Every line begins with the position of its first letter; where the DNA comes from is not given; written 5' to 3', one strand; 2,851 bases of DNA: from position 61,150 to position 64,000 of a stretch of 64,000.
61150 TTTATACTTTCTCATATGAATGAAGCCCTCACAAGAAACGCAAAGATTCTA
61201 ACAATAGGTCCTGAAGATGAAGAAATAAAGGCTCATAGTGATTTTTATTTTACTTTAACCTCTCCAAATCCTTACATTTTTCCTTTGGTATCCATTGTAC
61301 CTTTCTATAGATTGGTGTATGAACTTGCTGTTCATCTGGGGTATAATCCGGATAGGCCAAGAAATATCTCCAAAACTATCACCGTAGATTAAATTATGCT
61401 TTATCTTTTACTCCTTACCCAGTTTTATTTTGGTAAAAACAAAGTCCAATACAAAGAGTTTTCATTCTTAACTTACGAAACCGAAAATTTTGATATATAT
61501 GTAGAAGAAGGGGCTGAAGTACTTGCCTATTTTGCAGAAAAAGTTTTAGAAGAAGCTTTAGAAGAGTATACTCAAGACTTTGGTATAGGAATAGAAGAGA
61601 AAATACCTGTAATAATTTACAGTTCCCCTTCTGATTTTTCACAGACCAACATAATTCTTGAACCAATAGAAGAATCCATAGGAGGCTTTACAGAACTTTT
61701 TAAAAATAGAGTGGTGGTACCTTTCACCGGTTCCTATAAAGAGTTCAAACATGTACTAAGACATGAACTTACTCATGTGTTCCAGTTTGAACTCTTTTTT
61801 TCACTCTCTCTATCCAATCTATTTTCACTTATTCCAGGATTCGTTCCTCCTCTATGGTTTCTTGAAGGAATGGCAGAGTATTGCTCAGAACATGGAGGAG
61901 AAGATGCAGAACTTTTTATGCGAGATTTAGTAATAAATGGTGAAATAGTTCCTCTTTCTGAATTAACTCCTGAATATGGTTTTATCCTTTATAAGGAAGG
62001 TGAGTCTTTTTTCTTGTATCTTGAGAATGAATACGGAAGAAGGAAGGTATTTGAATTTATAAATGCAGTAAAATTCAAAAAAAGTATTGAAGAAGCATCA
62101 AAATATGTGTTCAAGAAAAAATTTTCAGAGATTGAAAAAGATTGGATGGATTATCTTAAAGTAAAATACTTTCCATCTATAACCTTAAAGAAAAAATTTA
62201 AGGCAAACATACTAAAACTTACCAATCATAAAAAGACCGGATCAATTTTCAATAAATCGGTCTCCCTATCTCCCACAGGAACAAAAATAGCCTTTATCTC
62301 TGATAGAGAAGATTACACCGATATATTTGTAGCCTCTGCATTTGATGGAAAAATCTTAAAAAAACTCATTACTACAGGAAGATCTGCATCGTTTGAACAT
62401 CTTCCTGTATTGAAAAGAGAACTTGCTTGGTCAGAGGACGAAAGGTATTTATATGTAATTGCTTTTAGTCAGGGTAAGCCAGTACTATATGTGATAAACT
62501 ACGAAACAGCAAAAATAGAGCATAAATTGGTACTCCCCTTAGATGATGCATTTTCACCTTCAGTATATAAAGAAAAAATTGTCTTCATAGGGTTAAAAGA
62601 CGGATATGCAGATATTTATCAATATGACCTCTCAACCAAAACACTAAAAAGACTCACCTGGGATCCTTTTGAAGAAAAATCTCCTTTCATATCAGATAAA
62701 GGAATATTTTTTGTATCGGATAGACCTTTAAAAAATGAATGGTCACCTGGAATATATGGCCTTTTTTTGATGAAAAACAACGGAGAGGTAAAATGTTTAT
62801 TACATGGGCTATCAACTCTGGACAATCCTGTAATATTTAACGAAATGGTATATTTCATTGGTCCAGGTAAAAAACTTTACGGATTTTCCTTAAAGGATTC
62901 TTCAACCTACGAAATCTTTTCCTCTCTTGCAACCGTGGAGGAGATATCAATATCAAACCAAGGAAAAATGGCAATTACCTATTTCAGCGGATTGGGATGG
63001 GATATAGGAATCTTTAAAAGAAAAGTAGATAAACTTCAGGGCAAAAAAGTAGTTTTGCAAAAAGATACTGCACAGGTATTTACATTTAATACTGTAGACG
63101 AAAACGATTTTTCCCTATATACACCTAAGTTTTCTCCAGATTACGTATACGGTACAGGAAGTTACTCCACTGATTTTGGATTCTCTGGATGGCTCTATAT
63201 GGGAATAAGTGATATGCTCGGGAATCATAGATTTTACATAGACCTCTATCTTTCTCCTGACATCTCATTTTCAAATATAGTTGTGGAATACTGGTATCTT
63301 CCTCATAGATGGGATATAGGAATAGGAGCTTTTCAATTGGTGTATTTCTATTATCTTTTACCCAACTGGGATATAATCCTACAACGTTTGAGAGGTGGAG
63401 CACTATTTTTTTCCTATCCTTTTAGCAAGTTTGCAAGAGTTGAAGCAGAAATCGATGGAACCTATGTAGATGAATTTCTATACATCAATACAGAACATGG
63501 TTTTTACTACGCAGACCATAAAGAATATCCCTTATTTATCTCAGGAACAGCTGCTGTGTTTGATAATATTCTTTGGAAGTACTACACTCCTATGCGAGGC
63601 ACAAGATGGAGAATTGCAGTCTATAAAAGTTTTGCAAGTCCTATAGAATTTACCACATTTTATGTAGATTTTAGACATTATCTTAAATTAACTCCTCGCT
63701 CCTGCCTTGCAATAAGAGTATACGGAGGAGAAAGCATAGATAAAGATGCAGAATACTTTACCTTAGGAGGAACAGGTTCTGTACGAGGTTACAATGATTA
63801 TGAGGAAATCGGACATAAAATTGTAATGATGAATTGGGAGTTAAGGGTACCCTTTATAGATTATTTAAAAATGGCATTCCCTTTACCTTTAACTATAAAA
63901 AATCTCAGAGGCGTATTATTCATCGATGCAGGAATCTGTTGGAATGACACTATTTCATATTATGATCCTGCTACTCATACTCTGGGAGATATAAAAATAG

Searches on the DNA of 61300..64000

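Call 87: search_rna_families(source=window, start=61300, end=64000, threshold=evalue, max_evalue=0.1)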
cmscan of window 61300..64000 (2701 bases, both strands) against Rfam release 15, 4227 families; matches with E-value up to 0.1: 0.
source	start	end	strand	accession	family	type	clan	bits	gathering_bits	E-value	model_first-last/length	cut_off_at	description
